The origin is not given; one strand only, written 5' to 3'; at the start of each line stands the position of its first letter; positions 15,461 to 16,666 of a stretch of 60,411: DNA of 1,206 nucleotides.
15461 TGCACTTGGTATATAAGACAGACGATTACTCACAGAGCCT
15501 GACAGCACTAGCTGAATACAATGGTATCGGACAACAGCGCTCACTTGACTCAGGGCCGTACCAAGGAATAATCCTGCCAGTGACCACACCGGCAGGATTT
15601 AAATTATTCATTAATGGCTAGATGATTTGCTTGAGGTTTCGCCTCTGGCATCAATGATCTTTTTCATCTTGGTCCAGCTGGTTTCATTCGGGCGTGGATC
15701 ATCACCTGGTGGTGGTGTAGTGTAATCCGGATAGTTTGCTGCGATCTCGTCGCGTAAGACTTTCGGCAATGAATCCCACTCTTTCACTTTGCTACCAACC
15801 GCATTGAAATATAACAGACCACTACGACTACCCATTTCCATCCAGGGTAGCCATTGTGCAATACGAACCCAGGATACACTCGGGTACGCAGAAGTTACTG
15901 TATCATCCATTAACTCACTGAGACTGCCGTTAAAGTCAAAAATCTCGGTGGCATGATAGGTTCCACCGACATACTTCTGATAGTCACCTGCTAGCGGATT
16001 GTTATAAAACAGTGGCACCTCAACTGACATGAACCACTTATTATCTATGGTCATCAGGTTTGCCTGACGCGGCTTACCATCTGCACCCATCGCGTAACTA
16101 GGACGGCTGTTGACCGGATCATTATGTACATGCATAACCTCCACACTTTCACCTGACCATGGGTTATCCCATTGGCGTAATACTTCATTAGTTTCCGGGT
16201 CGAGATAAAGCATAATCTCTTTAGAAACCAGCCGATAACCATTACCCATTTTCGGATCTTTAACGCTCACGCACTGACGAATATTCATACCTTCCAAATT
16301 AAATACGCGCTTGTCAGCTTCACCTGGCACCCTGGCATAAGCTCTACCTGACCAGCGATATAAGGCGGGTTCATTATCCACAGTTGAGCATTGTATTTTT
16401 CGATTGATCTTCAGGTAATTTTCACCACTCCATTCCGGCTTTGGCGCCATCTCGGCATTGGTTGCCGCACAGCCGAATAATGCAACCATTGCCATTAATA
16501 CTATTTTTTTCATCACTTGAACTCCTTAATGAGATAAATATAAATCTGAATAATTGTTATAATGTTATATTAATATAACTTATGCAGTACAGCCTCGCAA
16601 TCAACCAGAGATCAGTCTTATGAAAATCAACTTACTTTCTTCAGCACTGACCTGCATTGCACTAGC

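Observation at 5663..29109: One 24-bp palindrome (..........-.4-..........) marks six to seven promoters: an undescribed catabolic regulon with no regulator in view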

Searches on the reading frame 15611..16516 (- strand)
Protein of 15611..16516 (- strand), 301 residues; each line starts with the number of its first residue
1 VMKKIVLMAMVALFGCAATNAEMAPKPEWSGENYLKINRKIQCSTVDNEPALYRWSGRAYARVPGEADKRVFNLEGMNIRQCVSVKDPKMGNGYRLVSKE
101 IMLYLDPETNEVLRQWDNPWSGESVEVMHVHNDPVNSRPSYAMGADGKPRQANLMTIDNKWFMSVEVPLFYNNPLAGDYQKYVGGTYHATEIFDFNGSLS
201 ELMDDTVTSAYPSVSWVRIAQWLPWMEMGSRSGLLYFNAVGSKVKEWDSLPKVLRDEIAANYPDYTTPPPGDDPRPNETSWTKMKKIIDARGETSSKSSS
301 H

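Call 7: search_protein_families(library=pfam, proteins=[window:15611-16516:-], max_evalue=0.001)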
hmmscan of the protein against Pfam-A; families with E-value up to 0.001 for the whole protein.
window:15611-16516:- (301 aa): 1 family
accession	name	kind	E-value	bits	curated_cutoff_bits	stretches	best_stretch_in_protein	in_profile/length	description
PF08894.16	DUF1838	-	6.6e-72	242.5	25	1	49-287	2-231/232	Protein of unknown function (DUF1838)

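Call 13: find_related_loci(query=window:15611-16513:-, collection=genome_contigs, flank=10000)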
Query window:15611-16513:- (300 aa) in genome_contigs; peptide patterns used: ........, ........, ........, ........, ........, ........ (x = any residue, [..] = any of these).
182 stretches matched a pattern; 155 encode a relative of the query (tblastn E <= 1e-3); the best 80 are kept; 80 distinct loci.
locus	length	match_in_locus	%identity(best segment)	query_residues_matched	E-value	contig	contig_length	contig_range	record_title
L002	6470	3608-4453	64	6-290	1e-125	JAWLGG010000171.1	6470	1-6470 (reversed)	MAG: Chromatocurvus sp. isolate 21BLK6-1.bin.87 NODE_13896_length_6470_cov_3.202951, whole genome shotgun sequence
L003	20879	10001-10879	61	1-292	1e-123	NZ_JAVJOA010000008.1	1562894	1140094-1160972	MAG: Pseudohaliea sp. isolate A1-SPW-12 k141_15433, whole genome shotgun sequence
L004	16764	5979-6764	66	31-292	4e-122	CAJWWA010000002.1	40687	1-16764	MAG TPA_asm: uncultured Halieaceae bacterium isolate ERR599053_bin.87_MetaBAT_v2.12.1_MAG genome assembly, contig: NODE_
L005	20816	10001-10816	62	15-290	1e-121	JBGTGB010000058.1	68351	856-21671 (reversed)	MAG: Haliea sp. isolate JTS-RE205 k141_11017101, whole genome shotgun sequence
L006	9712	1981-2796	62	29-300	3e-121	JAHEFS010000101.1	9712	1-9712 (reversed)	MAG: Chromatiales bacterium isolate Ww343 NODE_17826_length_9712_cov_5.621520, whole genome shotgun sequence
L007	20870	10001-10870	62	1-291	3e-121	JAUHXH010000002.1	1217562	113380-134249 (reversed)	MAG: Gammaproteobacteria bacterium isolate 2_bin.53 NODE_3_length_1217562_cov_2.461789, whole genome shotgun sequence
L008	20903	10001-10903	59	2-300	6e-121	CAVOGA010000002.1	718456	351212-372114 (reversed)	MAG: uncultured Gammaproteobacteria bacterium isolate MFD09964.bin.1.275 genome assembly, contig: contig_16040, whole ge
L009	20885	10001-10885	59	7-300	6e-121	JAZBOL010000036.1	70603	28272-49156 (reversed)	MAG: Lysobacterales bacterium isolate bin.665 k117_2453360, whole genome shotgun sequence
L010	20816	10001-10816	62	29-300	8e-121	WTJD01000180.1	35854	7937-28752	MAG: Lysobacterales bacterium isolate PL36328bin_12 NODE_116_length_35854_cov_5.977960, whole genome shotgun sequence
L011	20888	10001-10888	56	2-300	6e-120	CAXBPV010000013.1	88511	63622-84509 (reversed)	MAG TPA_asm: uncultured Halieaceae bacterium isolate SRR1209977_binner12_Refined_22 genome assembly, contig: ERZ2944582.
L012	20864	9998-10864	60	1-290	2e-119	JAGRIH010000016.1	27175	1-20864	MAG: Halioglobus sp. isolate HKST-UBA218 2012-05-30_1_(paired)_contig_4338, whole genome shotgun sequence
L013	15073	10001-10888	56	2-300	3e-119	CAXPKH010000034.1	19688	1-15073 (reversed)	MAG: Luminiphilus sp. isolate 02um_A1B0725_8.64 genome assembly, contig: k127_504430, whole genome shotgun sequence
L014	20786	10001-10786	65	29-291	5e-119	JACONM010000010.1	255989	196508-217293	MAG: Cellvibrionales bacterium isolate GM7GCV1 GM7GCV1_Ga0325874_110, whole genome shotgun sequence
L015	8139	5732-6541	61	31-300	1e-118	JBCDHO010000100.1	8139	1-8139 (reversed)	MAG: Pseudomonadota bacterium isolate P01_H01_bin.158 k141_2727051_length_8139_cov_9.0000, whole genome shotgun sequence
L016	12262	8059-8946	57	5-300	3e-118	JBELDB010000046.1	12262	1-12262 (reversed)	MAG: Congregibacter sp. isolate REMEI049_ass_metaspades_bin.74 NODE_6019_length_12262_cov_15.832637, whole genome shotgu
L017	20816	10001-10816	60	29-300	4e-117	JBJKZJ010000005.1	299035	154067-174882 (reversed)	MAG: Luminiphilus sp. isolate LRMED-307 Luminiphilus-LRMED-307-C5, whole genome shotgun sequence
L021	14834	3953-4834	55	5-300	4e-116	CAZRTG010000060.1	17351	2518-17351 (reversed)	MAG TPA_asm: uncultured Wenzhouxiangellaceae bacterium isolate binchicken_co235_89 genome assembly, contig: NODE_8188_le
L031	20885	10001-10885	57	4-300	7e-110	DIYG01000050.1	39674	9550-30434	MAG TPA_asm: Halieaceae bacterium UBA6060 UBA6060_contig_2440, whole genome shotgun sequence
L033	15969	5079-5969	55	1-300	4e-108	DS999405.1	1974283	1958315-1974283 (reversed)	gamma proteobacterium NOR5-3 scf_1108854218889 genomic scaffold, whole genome shotgun sequence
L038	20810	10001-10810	56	31-299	6e-102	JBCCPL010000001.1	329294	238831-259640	MAG: Pseudomonadota bacterium isolate P01_D01_bin.127 k141_2367820_length_329294_cov_16.2593, whole genome shotgun seque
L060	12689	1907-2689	52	38-298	1e-90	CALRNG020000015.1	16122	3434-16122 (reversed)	MAG: Rhizobium sp. Q54 isolate JJ-LA1A6-383-5-m1-bin305 genome assembly, contig: JJ-LA1A6-383-C248, whole genome shotgun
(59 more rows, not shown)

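Call 20: search_protein_families(library=pfam, proteins=[L009:7828-8946:-, L009:6991-7779:+, L011:8434-9882:-, L009:6139-6819:-, L033:849-1421:+, L031:6698-7585:-, L003:2503-3231:-, L021:10145-10906:+, L060:11218-11910:+, L038:13693-14781:+], max_evalue=0.001)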
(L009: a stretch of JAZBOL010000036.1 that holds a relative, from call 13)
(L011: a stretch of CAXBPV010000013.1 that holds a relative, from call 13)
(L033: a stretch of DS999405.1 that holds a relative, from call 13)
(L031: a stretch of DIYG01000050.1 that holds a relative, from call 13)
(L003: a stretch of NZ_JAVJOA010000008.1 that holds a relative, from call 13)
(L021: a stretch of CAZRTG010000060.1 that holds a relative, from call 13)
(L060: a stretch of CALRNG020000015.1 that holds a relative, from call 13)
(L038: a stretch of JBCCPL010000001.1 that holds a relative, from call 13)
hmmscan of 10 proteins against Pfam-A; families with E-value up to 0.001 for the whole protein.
L009:7828-8946:- (372 aa): 1 family
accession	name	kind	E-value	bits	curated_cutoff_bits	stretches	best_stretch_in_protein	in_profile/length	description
PF00795.27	CN_hydrolase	-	7.4e-27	94.7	23.2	1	54-307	15-253/256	Carbon-nitrogen hydrolase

L009:6991-7779:+ (262 aa): 4 families
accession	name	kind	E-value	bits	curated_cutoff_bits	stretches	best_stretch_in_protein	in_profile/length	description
PF07702.18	UTRA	-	1.5e-19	70.6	23.8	1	116-252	6-141/141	UTRA domain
PF00392.27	GntR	-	1.4e-17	63.5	27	1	28-89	3-64/64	Bacterial regulatory proteins, gntR family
PF25213.1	HVO_A0261_N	-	3.2e-05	24.2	35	1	52-85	27-59/86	HVO_A0261 N-terminal domain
PF13545.12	HTH_Crp_2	-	0.0006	20.2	27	0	50-83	23-56/70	Crp-like helix-turn-helix domain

L011:8434-9882:- (482 aa): 8 families
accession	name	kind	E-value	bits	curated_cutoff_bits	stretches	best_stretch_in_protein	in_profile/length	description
PF01593.30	Amino_oxidase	-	6.8e-56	190.8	19.8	1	55-477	1-442/443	Flavin containing amine oxidoreductase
PF13450.12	NAD_binding_8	-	6.7e-08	33.1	21.9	1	50-89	1-40/68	NAD(P)-binding Rossmann-like domain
PF07992.20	Pyr_redox_2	-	6e-06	26.3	26.1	1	47-83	2-39/291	Pyridine nucleotide-disulphide oxidoreductase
PF01266.30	DAO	-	4.7e-05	23.5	27.9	1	47-82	1-37/353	FAD dependent oxidoreductase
PF00070.33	Pyr_redox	-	9.7e-05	23.3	22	1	47-81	1-35/82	Pyridine nucleotide-disulphide oxidoreductase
PF00890.30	FAD_binding_2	-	0.00016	21.5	20.4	1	48-83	2-37/414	FAD binding domain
PF01262.27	AlaDh_PNT_C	-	0.00044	20.2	23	1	40-79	23-62/214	Alanine dehydrogenase/PNT, C-terminal domain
PF13454.12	NAD_binding_9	-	0.00077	19.9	21.8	0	265-299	118-152/155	FAD-NAD(P)-binding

L009:6139-6819:- (226 aa): 0 families

L033:849-1421:+ (190 aa): 1 family
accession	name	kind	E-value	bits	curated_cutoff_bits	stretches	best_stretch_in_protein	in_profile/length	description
PF00903.31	Glyoxalase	-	5.6e-11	43.3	20.6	1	38-181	4-121/121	Glyoxalase/Bleomycin resistance protein/Dioxygenase superfamily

L031:6698-7585:- (295 aa): 0 families

L003:2503-3231:- (242 aa): 0 families

L021:10145-10906:+ (253 aa): 2 families
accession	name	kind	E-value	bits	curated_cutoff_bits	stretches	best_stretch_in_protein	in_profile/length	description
PF17645.6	Amdase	-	7.6e-15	55.6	25.9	1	89-228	78-216/228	Arylmalonate decarboxylase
PF01177.27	Asp_Glu_race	-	7.6e-06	26.3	31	1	98-223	87-211/211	Asp/Glu/Hydantoin racemase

L060:11218-11910:+ (230 aa): 1 family
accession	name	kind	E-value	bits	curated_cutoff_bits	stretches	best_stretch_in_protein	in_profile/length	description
PF00857.26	Isochorismatase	-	2.6e-30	106.2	27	1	37-218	2-174/175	Isochorismatase domain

L038:13693-14781:+ (362 aa): 1 family
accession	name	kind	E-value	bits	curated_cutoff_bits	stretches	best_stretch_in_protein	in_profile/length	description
PF00903.31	Glyoxalase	-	4.4e-06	27.5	20.6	1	217-359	6-121/121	Glyoxalase/Bleomycin resistance protein/Dioxygenase superfamily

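Call 27: find_related_loci(query=A1, collection=metagenome_contigs, flank=10000)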
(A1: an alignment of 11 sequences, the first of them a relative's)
Query A1 (256 aa) in metagenome_contigs; peptide patterns used: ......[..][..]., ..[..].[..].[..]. (x = any residue, [..] = any of these).
600 stretches matched a pattern (row limit reached: there are more); 422 encode a relative of the query (tblastn E <= 1e-3); the best 80 are kept; 80 distinct loci.
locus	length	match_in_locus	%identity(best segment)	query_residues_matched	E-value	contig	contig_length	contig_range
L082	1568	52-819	75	1-256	1e-144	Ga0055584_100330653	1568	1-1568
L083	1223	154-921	70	1-256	2e-137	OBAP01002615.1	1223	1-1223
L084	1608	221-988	71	1-256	8e-135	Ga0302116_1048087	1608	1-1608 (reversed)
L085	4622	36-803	71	1-256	4e-126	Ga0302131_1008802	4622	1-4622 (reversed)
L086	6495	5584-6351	71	1-256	5e-125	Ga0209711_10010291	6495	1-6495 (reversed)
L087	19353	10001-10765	71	2-256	1e-124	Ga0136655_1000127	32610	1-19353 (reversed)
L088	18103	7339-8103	71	2-256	1e-124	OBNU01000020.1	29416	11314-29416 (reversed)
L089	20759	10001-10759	75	4-256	8e-124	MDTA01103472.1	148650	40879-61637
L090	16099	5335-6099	70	2-256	7e-119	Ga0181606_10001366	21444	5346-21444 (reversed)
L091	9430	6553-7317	70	2-256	5e-119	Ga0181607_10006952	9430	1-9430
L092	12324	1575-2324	69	1-250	3e-118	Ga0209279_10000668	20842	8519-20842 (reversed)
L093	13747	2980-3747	71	1-256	2e-125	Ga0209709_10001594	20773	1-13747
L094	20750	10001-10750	69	1-250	1e-117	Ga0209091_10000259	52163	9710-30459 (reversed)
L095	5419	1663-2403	69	1-247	3e-116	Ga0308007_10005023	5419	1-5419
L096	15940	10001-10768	68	2-256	2e-114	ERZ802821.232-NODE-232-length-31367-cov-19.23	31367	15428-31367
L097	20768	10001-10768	68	2-256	2e-114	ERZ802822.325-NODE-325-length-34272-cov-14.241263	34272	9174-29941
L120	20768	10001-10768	66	2-256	2e-107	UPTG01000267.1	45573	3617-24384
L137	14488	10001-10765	60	2-256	6e-104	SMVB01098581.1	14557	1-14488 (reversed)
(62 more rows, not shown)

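Call 33: search_protein_families(library=pfam, proteins=[L097:7296-8219:+, L097:8216-9133:+, L097:11832-12137:-, L097:12236-13801:-, L097:13802-15211:-, L097:16222-17121:+, L120:19284-20291:+, L094:10844-11761:+, L137:10793-11830:+, L097:2968-4140:-], max_evalue=0.001)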
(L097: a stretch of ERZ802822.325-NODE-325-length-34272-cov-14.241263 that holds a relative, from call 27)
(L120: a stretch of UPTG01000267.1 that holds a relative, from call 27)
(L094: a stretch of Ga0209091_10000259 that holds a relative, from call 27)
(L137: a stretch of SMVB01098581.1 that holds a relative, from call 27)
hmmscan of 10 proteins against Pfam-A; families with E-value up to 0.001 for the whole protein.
L097:7296-8219:+ (307 aa): 1 family
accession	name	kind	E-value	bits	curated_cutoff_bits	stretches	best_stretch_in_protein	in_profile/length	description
PF01522.26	Polysacc_deac_1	-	5.3e-08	33.3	23.1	1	70-179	14-122/124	Polysaccharide deacetylase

L097:8216-9133:+ (305 aa): 1 family
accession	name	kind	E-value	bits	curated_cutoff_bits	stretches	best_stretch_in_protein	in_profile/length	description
PF01522.26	Polysacc_deac_1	-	3.9e-06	27.3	23.1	1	81-190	16-123/124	Polysaccharide deacetylase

L097:11832-12137:- (101 aa): 1 family
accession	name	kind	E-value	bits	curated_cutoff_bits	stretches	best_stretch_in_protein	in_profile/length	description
PF07045.17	DUF1330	-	6e-27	94.3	23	1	2-95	1-94/94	Domain of unknown function (DUF1330)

L097:12236-13801:- (521 aa): 2 families
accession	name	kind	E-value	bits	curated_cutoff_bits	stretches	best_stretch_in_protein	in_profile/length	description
PF01565.28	FAD_binding_4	-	3.9e-33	114.5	26.4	1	40-178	3-138/139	FAD binding domain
PF02913.24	FAD-oxidase_C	-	1.3e-05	25.5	21.2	0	493-516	223-246/248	FAD linked oxidases, C-terminal domain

L097:13802-15211:- (469 aa): 1 family
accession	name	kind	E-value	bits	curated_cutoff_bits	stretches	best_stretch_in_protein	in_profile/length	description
PF00474.23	SSF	-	1.2e-65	222.5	22.8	1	39-411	1-385/406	Sodium:solute symporter family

L097:16222-17121:+ (299 aa): 0 families

L120:19284-20291:+ (335 aa): 3 families
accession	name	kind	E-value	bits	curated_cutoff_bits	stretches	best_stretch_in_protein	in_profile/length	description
PF00107.32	ADH_zinc_N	-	1.1e-21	77.6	31.8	1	159-289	1-122/129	Zinc-binding dehydrogenase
PF16884.10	ADH_N_2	-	6.7e-19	68.2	31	1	10-112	3-106/108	N-terminal domain of oxidoreductase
PF13602.12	ADH_zinc_N_2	-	1.2e-10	42.9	27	1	192-331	1-134/134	Zinc-binding dehydrogenase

L094:10844-11761:+ (305 aa): 0 families

L137:10793-11830:+ (345 aa): 0 families

L097:2968-4140:- (390 aa): 2 families
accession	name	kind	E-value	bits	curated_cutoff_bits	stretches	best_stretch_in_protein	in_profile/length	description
PF07690.21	MFS_1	-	3.1e-40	138.6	33.4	1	14-352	2-345/347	Major Facilitator Superfamily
PF00083.30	Sugar_tr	-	1.4e-06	27.9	22.3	1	42-117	45-123/452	Sugar (and other) transporter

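Call 38: search_protein_families(library=ncbifam, proteins=[L097:9995-10771:+, L097:6580-7293:+, L097:7296-8219:+, L097:10776-11825:-, L097:12236-13801:-, L011:8434-9882:-], max_evalue=0.00001)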
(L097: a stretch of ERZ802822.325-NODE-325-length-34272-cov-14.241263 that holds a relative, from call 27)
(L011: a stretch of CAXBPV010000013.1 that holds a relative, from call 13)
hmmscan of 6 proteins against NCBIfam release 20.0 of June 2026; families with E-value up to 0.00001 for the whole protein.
L097:9995-10771:+ (258 aa): 20 families
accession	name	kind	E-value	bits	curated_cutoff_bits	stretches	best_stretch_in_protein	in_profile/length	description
TIGR02018.2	his_ut_repres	equivalog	9.6e-29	100.4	220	1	25-229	2-205/226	histidine utilization transcriptional repressor HutC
NF041547.1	GntR_LSA1692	equivalog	4.9e-22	78.7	275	1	23-230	2-209/233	GntR family transcriptional regulator, LSA1692 subfamily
TIGR02325.1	C_P_lyase_phnF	equivalog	7.2e-22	78.1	156.8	1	18-221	4-208/238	phosphonate metabolism transcriptional regulator PhnF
NF052441.1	TransRegRv0792c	equivalog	7.9e-18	64.6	400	1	21-255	15-246/260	Rv0792c family HTH-type transcriptional regulator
NF008491.0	PRK11402.1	subfamily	2.1e-15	56.9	269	1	15-228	4-217/243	GntR family transcriptional regulator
NF007486.0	PRK10079.1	equivalog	1.1e-14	54.8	363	1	36-222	25-211/241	phosphonate metabolism transcriptional regulator PhnF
TIGR02404.1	trehalos_R_Bsub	equivalog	1e-13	51.5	211.95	1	24-153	2-132/233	trehalose operon repressor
NF052282.1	PLP_TF_PdxR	equivalog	1e-13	51.2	320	1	22-97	1-76/448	MocR-like pyridoxine biosynthesis transcription factor PdxR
NF052290.2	MocR_like_YczR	exception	1e-13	50.9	487.4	1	10-92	8-89/458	MocR-like transcription factor YczR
NF047563.1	modulin_PmtR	equivalog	7.9e-13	48.5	200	1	16-89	6-79/125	PSM export ABC transporter transcriptional regulator PmtR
TIGR03337.1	phnR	equivalog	1.3e-11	44.6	296.75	1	24-230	3-209/231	phosphonate utilization transcriptional regulator PhnR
NF052281.1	rhizopine_MocR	equivalog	2.5e-11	42.9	650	1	14-89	10-85/479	rhizopine catabolism transcriptional regulator MocR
NF007292.0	PRK09764.1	equivalog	1.1e-10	41.2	281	1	21-228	4-211/240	GntR family transcriptional regulator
NF007001.0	PRK09464.1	equivalog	1.7e-10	40.9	330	1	30-104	18-91/254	pyruvate dehydrogenase complex transcriptional repressor PdhR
NF008571.0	PRK11523.1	equivalog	4.4e-09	36.2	396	1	20-89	6-75/258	transcriptional regulator ExuR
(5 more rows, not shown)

L097:6580-7293:+ (237 aa): 2 families
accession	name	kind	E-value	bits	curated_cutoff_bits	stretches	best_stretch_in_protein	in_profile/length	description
NF008517.0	PRK11440.1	equivalog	3.1e-07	30.5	195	1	71-231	31-186/188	hydrolase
NF050097.1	BiurAmidohydBiuH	equivalog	3.9e-06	26.5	370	1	145-216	130-201/221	biuret amidohydrolase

L097:7296-8219:+ (307 aa): 1 family
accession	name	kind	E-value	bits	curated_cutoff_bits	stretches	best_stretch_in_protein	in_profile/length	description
TIGR03212.1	uraD_N-term-dom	equivalog_domain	2e-35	122.3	424.6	1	67-291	69-291/297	allantoinase PuuE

L097:10776-11825:- (349 aa): 6 families
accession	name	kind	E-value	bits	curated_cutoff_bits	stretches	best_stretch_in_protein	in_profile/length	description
NF009803.0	PRK13287.1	equivalog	1.8e-18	66.4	406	1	53-292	51-273/333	formamidase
NF043013.1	DeGluthAmidYersProt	equivalog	5.2e-18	65.2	500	1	53-285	33-259/278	deaminated glutathione amidase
NF009802.0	PRK13286.1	equivalog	2.4e-15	56.4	427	1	54-294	51-276/345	aliphatic amidase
TIGR03381.1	agmatine_aguB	equivalog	1e-12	48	410.25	1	47-287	25-264/279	N-carbamoylputrescine amidase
NF040852.1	nitrile_Arch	equivalog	3.1e-10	39.6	500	1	43-285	22-244/262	nitrilase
NF033621.1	de_GSH_amidase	exception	7.1e-10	38.7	355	1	53-287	30-246/260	deaminated glutathione amidase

L097:12236-13801:- (521 aa): 7 families
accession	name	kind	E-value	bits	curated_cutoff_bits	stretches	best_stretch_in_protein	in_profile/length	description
TIGR00387.1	glcD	equivalog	3.9e-27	95.1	567.9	1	41-247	1-199/413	glycolate oxidase subunit GlcD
NF008408.0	PRK11230.1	equivalog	8.3e-19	67.4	897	1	3-245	20-254/499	glycolate oxidase subunit GlcD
NF008439.0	PRK11282.1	equivalog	9.2e-15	54.3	284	1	47-273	8-224/358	glycolate oxidase subunit GlcE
NF053785.1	DcplphribOxDprE1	equivalog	5e-13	49.1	500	1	36-208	13-170/449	decaprenylphosphoryl-beta-D-ribose oxidase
NF049975.1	2HglutDHaseYdiJ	equivalog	3.7e-12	44.9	1350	1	40-186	54-200/1018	D-2-hydroxyglutarate dehydrogenase YdiJ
TIGR01678.1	FAD_lactone_ox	subfamily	1.5e-09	37.3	396.8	1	42-184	19-155/438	sugar 1,4-lactone oxidase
TIGR01679.1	bact_FAD_ox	subfamily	3.1e-07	29.7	292.25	1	40-184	14-149/419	FAD-linked oxidoreductase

L011:8434-9882:- (482 aa): 17 families
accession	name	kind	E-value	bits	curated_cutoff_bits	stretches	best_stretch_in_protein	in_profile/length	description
TIGR03467.1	HpnE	equivalog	4.5e-17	62.5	283.05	2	49-84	2-37/430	hydroxysqualene dehydroxylase HpnE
NF005560.0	PRK07233.1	equivalog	2.7e-13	49.5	252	1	47-83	2-38/435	hypothetical protein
NF008841.0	PRK11883.1-1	equivalog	2.7e-09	36.5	517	0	46-88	4-49/453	protoporphyrinogen oxidase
TIGR00562.1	proto_IX_ox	equivalog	4.4e-09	35.4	97.85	0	47-89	4-48/470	protoporphyrinogen oxidase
NF045637.1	carotdesatCrtDProt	equivalog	4.6e-09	35.3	580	1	48-98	1-51/485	1-hydroxycarotenoid 3,4-desaturase CrtD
TIGR02734.1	crtI_fam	subfamily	8.4e-09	34.6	238.1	1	49-86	2-39/504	phytoene desaturase family protein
NF009410.0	PRK12771.1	subfamily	3.3e-08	32.6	516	1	43-84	136-177/566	NAD(P)-binding protein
NF005547.0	PRK07208.1-3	equivalog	5.8e-07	28.6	380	0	46-86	5-45/465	hypothetical protein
NF008845.0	PRK11883.1-5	equivalog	8.1e-07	27.7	560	0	46-88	5-53/468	protoporphyrinogen oxidase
NF040770.1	hetero_SS_HdrA2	exception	1e-06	27.2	1100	1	41-89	135-183/777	CoB-CoM heterodisulfide reductase HdrA2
NF041087.1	bile_acid_BaiCD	equivalog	1.6e-06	26.5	825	1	46-90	381-425/642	bile acid Fe-S flavoenzyme BaiCD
NF045663.1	diclust_near_Sec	equivalog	1.7e-06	26.4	530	1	45-88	106-149/759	pyridine nucleotide-disulfide oxidoreductase/dicluster-binding protein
NF045599.1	bili_reduct_long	exception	2.2e-06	26.2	750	1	46-85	382-421/641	bilirubin reductase, long form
NF058655.1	CrtID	equivalog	4.9e-06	25.7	640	1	48-86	1-39/478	bifunctional phytoene desaturase/3,4-desaturase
TIGR03997.1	mycofact_OYE_2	equivalog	6.3e-06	24.9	793.15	1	41-93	374-427/645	mycofactocin system FadH/OYE family oxidoreductase 2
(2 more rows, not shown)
